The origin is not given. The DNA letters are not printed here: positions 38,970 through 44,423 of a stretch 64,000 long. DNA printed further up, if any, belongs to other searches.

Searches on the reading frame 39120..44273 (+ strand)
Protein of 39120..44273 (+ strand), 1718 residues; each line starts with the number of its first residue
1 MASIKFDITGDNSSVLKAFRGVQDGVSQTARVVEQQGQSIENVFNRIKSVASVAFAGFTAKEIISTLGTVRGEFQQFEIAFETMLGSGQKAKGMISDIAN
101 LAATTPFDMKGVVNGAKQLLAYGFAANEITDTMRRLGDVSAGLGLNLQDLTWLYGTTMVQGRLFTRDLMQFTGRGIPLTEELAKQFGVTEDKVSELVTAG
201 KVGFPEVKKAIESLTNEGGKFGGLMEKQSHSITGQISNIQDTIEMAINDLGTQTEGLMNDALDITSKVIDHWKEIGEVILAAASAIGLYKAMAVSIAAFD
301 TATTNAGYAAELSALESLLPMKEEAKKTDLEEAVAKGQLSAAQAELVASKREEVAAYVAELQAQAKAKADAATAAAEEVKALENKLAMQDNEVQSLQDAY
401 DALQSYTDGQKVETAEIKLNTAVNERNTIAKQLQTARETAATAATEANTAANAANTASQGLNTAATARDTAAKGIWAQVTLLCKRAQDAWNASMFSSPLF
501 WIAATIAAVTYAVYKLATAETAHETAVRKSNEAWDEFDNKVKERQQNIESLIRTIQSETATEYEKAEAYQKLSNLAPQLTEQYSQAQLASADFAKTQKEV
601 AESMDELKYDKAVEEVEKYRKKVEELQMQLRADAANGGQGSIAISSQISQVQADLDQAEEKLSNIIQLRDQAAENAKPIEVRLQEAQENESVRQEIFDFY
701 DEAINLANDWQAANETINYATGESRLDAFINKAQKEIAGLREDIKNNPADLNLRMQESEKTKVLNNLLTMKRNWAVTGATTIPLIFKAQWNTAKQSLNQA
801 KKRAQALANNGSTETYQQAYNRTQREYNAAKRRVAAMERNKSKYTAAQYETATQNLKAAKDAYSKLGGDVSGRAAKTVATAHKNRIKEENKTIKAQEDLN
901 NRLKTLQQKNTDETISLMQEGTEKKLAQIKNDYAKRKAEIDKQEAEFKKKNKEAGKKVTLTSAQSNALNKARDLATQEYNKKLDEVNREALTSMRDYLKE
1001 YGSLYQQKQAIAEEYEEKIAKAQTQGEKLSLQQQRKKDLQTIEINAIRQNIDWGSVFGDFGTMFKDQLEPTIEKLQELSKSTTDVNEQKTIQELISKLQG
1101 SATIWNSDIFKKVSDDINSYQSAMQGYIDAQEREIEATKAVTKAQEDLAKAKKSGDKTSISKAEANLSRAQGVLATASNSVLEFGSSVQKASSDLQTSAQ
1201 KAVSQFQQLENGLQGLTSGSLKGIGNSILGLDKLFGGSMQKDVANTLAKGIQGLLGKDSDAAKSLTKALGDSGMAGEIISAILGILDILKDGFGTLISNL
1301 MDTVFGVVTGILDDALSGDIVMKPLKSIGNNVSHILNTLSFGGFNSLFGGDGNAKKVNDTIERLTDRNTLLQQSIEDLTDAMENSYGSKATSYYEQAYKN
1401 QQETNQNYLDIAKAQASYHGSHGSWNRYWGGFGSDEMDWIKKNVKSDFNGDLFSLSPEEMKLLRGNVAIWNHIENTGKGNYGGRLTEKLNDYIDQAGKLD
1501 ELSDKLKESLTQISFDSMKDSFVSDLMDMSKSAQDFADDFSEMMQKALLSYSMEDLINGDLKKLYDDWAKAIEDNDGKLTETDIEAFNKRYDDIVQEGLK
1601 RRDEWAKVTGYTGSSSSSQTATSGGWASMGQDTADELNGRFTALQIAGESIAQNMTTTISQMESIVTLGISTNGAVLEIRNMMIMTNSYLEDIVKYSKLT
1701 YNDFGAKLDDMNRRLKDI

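Call 29: search_protein_families(library=phrogs, proteins=[window:39120-44273:+], max_evalue=0.001)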
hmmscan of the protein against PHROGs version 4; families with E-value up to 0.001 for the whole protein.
window:39120-44273:+ (1718 aa): 7 families
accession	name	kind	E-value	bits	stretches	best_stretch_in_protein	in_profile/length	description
phrog_9959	-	tail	9.3e-221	737.2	1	2-1674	6-1677/1708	tail length tape measure protein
phrog_14295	-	unknown function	7.3e-160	535.3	1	787-1666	506-1404/1439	-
phrog_12798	-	tail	1.1e-26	94.4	1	2-674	5-584/1031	tail length tape measure protein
phrog_1942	-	tail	5.3e-14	52.6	1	82-266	168-344/1178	tail length tape measure protein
phrog_991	-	tail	1.8e-06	26.8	1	16-537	233-695/1966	tail length tape measure protein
phrog_1686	-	tail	1.8e-05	23.7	1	17-847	78-783/1224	tail length tape measure protein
phrog_8927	-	tail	0.00063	18.8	1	23-274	223-445/1619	tail length tape measure protein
